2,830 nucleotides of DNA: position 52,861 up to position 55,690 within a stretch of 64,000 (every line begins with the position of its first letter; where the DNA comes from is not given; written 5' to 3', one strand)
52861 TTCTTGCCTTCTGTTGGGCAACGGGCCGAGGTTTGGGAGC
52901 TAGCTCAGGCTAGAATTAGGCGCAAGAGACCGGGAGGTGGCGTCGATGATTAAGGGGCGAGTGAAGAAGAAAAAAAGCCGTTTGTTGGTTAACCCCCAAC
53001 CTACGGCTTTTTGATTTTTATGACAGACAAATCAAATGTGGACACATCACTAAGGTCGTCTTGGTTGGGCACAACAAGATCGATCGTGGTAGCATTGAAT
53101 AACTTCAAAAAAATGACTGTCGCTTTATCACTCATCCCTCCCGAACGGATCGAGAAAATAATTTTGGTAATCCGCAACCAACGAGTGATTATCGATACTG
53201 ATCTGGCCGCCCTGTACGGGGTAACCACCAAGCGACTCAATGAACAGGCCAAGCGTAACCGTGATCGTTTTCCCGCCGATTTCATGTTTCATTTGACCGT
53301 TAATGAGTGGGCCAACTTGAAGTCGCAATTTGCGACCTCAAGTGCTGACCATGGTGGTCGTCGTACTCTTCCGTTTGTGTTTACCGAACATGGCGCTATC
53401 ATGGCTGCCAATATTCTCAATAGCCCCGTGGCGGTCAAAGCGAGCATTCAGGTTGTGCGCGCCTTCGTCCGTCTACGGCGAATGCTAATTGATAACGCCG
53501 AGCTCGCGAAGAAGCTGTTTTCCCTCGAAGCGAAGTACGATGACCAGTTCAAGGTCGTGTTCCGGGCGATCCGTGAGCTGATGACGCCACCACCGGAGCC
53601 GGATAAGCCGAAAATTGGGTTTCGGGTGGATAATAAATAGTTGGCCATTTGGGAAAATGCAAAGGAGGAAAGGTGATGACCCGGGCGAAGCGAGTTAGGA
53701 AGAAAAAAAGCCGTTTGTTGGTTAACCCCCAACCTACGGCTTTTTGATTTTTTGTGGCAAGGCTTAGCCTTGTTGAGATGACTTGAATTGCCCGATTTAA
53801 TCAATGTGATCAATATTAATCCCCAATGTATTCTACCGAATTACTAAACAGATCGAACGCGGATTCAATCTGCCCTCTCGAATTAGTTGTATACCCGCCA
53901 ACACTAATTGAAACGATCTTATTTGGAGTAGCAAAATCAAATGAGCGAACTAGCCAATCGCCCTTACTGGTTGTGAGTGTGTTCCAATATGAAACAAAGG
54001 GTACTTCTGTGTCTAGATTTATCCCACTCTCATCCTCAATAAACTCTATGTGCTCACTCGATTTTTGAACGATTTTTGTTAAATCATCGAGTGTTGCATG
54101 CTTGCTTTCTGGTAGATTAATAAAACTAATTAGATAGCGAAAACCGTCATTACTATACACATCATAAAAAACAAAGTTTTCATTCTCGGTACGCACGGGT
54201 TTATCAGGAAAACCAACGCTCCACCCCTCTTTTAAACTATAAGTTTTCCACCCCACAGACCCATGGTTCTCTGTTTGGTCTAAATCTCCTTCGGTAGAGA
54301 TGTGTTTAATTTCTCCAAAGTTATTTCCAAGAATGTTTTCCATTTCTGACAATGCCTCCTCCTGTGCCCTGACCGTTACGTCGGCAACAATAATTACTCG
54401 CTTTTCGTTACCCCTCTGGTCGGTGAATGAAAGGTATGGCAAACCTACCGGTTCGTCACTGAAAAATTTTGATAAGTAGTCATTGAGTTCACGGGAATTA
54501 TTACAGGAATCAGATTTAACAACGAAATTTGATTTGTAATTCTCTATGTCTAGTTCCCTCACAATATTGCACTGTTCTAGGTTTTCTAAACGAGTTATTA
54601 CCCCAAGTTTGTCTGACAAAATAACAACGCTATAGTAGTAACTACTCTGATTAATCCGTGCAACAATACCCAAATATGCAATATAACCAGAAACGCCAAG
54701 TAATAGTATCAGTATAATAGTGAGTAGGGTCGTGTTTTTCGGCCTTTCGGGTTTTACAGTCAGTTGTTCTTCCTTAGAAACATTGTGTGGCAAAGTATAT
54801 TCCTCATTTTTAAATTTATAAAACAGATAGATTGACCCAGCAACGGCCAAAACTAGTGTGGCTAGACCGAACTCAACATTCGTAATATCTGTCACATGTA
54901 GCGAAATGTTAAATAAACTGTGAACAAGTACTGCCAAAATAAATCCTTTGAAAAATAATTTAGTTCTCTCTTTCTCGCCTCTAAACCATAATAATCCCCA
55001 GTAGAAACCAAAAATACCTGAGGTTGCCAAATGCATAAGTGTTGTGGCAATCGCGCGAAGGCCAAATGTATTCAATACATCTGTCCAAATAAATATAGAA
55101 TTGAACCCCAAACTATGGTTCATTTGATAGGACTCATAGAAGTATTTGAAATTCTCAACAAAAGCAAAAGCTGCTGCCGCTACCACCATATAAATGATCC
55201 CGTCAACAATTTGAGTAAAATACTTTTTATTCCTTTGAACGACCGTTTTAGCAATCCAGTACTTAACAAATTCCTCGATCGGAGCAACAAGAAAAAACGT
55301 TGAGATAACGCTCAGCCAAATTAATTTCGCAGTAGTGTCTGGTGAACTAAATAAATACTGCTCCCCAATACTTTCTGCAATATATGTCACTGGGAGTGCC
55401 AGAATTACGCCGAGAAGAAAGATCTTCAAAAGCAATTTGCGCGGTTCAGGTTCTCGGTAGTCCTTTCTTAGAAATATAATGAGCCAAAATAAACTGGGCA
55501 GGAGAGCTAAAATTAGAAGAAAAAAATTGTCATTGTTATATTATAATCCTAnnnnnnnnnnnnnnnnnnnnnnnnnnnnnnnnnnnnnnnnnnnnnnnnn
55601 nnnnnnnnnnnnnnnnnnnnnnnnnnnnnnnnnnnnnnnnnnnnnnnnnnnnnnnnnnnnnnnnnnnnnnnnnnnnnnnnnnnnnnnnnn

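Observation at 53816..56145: AT-rich islet (PrsW-like protease + small membrane protein) abutting the 3' end of tmRNA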

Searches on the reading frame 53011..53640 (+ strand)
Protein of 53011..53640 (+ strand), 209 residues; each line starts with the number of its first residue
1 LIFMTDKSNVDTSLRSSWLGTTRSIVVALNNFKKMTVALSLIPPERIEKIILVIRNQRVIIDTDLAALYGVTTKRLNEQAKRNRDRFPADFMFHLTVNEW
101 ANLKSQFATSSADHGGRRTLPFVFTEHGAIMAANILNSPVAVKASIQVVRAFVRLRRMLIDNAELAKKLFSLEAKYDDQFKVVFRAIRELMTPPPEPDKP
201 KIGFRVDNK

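Call 4: search_protein_families(library=pfam, proteins=[window:53011-53640:+], max_evalue=0.1)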
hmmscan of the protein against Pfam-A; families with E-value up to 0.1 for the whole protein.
window:53011-53640:+ (209 aa): 2 families
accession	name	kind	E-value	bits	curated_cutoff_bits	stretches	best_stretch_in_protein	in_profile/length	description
PF10543.14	ORF6N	-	2.4e-32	111.5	27.8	1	51-135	3-86/86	ORF6N domain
PF09669.15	Phage_pRha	-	0.045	14.8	29.9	0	106-156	41-90/91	Phage regulatory protein Rha (Phage_pRha)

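Call 30: search_protein_families(library=ncbifam, proteins=[window:53113-53640:+], max_evalue=0.1)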
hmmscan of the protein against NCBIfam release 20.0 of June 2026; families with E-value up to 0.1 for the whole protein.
window:53113-53640:+ (175 aa): 0 families

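Call 31: search_protein_families(library=padloc, proteins=[window:53113-53640:+], max_evalue=0.1)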
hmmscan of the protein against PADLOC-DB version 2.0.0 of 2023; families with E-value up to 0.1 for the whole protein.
window:53113-53640:+ (175 aa): 3 families
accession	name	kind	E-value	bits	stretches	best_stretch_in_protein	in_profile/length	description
PDLC04869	PDC-S05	-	6.7e-51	171.3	1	8-146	12-157/306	-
PDLC04856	PDC-S05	-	1.5e-48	162.9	1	7-170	6-175/177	-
PDLC04849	PDC-S05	-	6.3e-35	118.5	1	11-134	8-130/183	-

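Call 49: search_protein_families(library=phrogs, proteins=[window:53113-53640:+], max_evalue=0.1)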
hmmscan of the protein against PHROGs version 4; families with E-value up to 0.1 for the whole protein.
window:53113-53640:+ (175 aa): 8 families
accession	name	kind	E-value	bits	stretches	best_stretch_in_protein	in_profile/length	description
phrog_4792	-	transcription regulation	3.3e-23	83.7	1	16-124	16-125/268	anti-repressor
phrog_2379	-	transcription regulation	2.1e-09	38.4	1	13-110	7-107/187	anti-repressor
phrog_1760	-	transcription regulation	3.5e-08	34.3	1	20-104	15-101/232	anti-repressor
phrog_1726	-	transcription regulation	3.3e-06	28.1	1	21-109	13-106/264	anti-repressor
phrog_7755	-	transcription regulation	8.3e-06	26.4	1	19-123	128-230/282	anti-repressor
phrog_373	-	transcription regulation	7.1e-05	23.3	1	11-127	85-194/373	anti-repressor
phrog_8244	-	unknown function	0.00015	22.1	1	19-106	13-104/383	-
phrog_63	-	transcription regulation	0.005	17.2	1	15-138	122-240/431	anti-repressor Ant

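Call 66: find_related_loci(query=window:53113-53640:+, collection=viral_contigs, flank=5000)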
Query window:53113-53640:+ (175 aa) in viral_contigs; peptide patterns used: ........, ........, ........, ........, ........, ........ (x = any residue, [..] = any of these).
18 stretches matched a pattern; 1 encode a relative of the query (tblastn E <= 1e-3); 1 distinct loci.
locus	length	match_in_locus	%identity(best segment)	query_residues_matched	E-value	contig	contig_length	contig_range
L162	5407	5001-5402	41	13-143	2e-25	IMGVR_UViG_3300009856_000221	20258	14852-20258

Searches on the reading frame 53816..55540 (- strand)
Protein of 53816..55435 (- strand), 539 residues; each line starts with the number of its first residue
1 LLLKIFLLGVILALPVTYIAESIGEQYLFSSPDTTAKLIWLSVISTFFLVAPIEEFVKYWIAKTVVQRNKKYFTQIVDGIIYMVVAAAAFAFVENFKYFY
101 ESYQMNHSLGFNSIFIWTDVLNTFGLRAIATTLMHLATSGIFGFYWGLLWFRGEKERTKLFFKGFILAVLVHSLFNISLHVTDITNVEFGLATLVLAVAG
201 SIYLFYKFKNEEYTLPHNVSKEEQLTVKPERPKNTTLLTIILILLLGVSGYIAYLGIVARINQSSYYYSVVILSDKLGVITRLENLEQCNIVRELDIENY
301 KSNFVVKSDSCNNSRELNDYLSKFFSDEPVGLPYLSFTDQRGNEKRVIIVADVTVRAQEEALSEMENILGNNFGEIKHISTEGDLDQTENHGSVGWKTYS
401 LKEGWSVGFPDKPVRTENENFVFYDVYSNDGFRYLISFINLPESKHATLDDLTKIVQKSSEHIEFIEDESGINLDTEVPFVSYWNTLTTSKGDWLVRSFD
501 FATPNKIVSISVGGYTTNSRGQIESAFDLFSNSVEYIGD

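Call 4: search_protein_families(library=pfam, proteins=[window:53816-55435:-], max_evalue=0.1)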
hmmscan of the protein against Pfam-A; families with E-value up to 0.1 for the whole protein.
window:53816-55435:- (539 aa): 2 families
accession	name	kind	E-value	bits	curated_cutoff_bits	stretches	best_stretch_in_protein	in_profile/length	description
PF13367.11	PrsW-protease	-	1.1e-30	107.1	23.5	1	1-197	5-192/196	PrsW family intramembrane metalloprotease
PF14937.11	DUF4500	-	0.098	13.1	27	0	234-270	32-66/81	Domain of unknown function (DUF4500)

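Call 13: find_encoding_contigs(protein=window:53816-55435:-, flank=10000, max_places=10)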
Protein window:53816-55435:- (539 aa): no gene with exactly this product is on record in the collection.

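Call 14: find_homologous_proteins(query=window:53816-55435:-, max_evalue=0.001)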
Query window:53816-55435:- (539 aa): 1 proteins with E <= 0.001 among 8000 candidates.
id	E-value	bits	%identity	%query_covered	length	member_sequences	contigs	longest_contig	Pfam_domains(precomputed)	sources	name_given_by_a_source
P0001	0.0e+0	1168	100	97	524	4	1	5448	PF13367.12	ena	-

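Call 15: find_encoding_contigs(protein=P0001, flank=10000, max_places=10)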
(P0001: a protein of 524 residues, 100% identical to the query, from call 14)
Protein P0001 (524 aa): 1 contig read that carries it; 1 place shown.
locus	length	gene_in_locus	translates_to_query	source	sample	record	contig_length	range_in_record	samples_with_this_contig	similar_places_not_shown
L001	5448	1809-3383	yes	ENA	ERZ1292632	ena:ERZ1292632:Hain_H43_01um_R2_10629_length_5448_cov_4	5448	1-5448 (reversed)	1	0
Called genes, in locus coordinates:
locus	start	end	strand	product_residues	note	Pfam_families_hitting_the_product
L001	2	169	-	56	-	?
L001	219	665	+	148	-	PF01668:SmpB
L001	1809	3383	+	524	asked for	PF13367:PrsW-protease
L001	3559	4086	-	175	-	PF10543:ORF6N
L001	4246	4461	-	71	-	-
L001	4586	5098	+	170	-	PF05198:IF3_N, PF00707:IF3_C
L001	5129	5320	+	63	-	PF01632:Ribosomal_L35p (weak)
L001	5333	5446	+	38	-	?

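Call 30: search_protein_families(library=ncbifam, proteins=[window:53816-55435:-], max_evalue=0.1)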
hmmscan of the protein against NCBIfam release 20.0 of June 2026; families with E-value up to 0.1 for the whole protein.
window:53816-55435:- (539 aa): 2 families
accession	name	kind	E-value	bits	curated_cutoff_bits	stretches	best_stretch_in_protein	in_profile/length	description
NF033739.1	intramemb_PrsW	equivalog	6.6e-12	45.6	225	1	1-183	31-185/210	glutamic-type intramembrane protease PrsW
TIGR01218.1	Gpos_tandem_5TM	subfamily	0.0014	18.4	35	1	165-258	76-170/208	tandem five-TM protein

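Call 31: search_protein_families(library=padloc, proteins=[window:53816-55435:-], max_evalue=0.1)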
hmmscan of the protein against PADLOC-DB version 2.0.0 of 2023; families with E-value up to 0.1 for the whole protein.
window:53816-55435:- (539 aa): 0 families

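Call 49: search_protein_families(library=phrogs, proteins=[window:53816-55435:-], max_evalue=0.1)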
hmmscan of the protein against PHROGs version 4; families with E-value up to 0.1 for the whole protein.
window:53816-55435:- (539 aa): 0 families

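Call 59: search_dna_similar(query=window:53816-55435:-, collection=phages, mode=protein, max_evalue=0.001, max_rows=10)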
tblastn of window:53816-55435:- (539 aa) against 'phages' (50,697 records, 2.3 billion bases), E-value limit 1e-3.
No match.

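Call 65: find_related_loci(query=window:53816-55435:-, collection=viral_contigs, flank=5000)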
Query window:53816-55435:- (539 aa) in viral_contigs; peptide patterns used: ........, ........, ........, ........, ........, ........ (x = any residue, [..] = any of these).
7 stretches matched a pattern, but none encodes a relative of the query by tblastn (E <= 1e-3).

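Call 101: predict_structure(alignment_id=A4)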
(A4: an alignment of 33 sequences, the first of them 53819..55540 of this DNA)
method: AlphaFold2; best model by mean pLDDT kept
length: 574 residues; sequences in the alignment: 33
mean_pLDDT: 63.5   pTM: 0.56
mean pLDDT of the five models: 63.5, 63.0, 61.7, 61.6, 60.1
residues with pLDDT >= 90: 142; 70-90: 102; 50-70: 87; < 50: 243
segments of 3 or more residues with pLDDT < 50: 300-346, 358-377, 380-397, 399-430, 436-438, 448-458, 460-470, 472-484, 491-548, 551-574
pLDDT, mean of each block of 10 residues (from residue 1): 81 93 88 96 97 86 76 88 95 98 95 96 96 88 62 72 92 97 93 96 95 75 81 89 79 63 65 73 72 60 33 34 35 37 48 51 37 46 34 44 44 38 34 52 53 44 44 43 47 39 31 28 34 38 46 44 40 31
secondary structure, 60 per line:
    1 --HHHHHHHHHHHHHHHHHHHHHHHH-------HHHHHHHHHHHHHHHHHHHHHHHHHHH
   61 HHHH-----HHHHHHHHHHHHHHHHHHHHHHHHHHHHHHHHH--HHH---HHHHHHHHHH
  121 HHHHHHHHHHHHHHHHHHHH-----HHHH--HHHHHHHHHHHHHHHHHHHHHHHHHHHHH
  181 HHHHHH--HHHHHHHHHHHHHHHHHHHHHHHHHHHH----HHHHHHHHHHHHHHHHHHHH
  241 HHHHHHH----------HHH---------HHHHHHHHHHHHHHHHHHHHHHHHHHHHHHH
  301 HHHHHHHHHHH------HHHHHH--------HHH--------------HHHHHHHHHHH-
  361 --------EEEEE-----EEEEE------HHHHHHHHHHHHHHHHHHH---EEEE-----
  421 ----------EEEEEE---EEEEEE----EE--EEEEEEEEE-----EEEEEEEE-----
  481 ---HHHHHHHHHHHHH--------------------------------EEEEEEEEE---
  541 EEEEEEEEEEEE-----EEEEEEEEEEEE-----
elements in order: H3-26 H34-64 H70-102 H111-140 H146-149 H152-186 H189-216 H221-247 H270-311 H318-323 H349-359 E369-373 E379-383 H390-408 E412-415 E431-436 E440-445 E454-462 E468-475 H484-496 E529-537 E541-552 E558-569

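Call 103: fold_search(model_id=the predicted structure, library=pdb)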
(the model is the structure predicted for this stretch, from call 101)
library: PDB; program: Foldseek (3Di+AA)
matches with E <= 10: 119; with E <= 0.001: 0
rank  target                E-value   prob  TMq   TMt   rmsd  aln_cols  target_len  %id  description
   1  8oqy_C                1.9e-01  0.99  0.29  0.60   5.7       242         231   15  Structure of apo form of human gamma-secretase PSEN1 APH-1B isoform reconstituted into lipid nanodisc (released 2024-04-24)
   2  9e5c_3d               3.7e-01  0.07  0.07  0.06  33.2       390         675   10  Cryo-EM structure of 96 nm repeat of microtubule doublet from T. brucei flagellum (released 2025-03-12)
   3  9qco_A                6.5e-01  0.07  0.09  0.06  32.4       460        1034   10  NTNH-HA70 complex from Clostridium botulinum Serotype B1 (released 2025-09-10)
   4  5a63_C                9.8e-01  0.82  0.27  0.54   7.1       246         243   13  Cryo-EM structure of the human gamma-secretase complex at 3.4 angstrom resolution. (released 2015-08-05)
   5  7znq_y                1.1e+00  0.21  0.17  0.32  14.5       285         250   16  ABC transporter complex NosDFYL in GDN (released 2022-08-03)
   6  9arl_B                1.2e+00  0.06  0.10  0.06  34.9       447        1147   11  CryoEM structure of BoNT-NTNH-OrfX2 complex from Clostridium botulinum strain A1-ST7B, major class (released 2025-01-22)
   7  5j19_A                1.2e+00  0.03  0.05  0.09  19.0       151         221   12  phospho-Pon binding-induced Plk1 dimerization (released 2016-06-15)
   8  3p34_A                1.3e+00  0.04  0.06  0.11  19.6       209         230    8  Polo-like kinase I Polo-box domain in complex with MQSpTPL phosphopeptide (released 2011-04-27)
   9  4pn1_A                1.5e+00  0.05  0.07  0.12  23.3       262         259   10  Structure of S. pombe Pct1 RNA triphosphatase in complex with the Spt5 CTD (released 2014-11-12)
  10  4f35_A                1.6e+00  0.07  0.11  0.13  24.5       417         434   10  Crystal Structure of a bacterial dicarboxylate/sodium symporter (released 2012-10-24)
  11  7mx1_A                1.6e+00  0.05  0.06  0.12  19.1       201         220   12  PLK-1 polo-box domain in complex with a high affinity macrocycle synthesized using a novel glutamic acid analog (released 2022-03-30)
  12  5dms_A                1.6e+00  0.03  0.05  0.08  18.8       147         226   12  Mouse Polo-box domain and Emi2 (169-177) (released 2015-10-28)
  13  5f1m                  1.9e+00  0.12  0.08  0.16  17.5       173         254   10  Crystal structure of Serine/threonine phosphatase Stp1 from Staphylococcus aureus (released 2016-08-24)
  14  8s31_A                1.9e+00  0.02  0.06  0.10  19.3       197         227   10  Crystal structure of human PLK1 Polo-Box Domain in complex with Mis18BP1 (released 2024-08-21)
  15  9arj_B                2.2e+00  0.04  0.10  0.06  34.4       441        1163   12  CryoEM structure of BoNT-NTNH-OrfX2 complex from Clostridium botulinum E1, major class (released 2025-01-22)
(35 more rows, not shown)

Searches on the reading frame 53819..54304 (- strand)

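Call 47: search_protein_families(library=pfam, proteins=[window:53819-54304:-], max_evalue=10)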
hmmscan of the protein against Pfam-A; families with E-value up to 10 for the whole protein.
seq(162 aa): 1 family
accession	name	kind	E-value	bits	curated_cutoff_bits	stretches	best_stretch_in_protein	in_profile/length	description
PF17442.7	U62_UL91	-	0.055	13.9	25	1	67-90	13-36/65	Functional domain of U62 and UL91 proteins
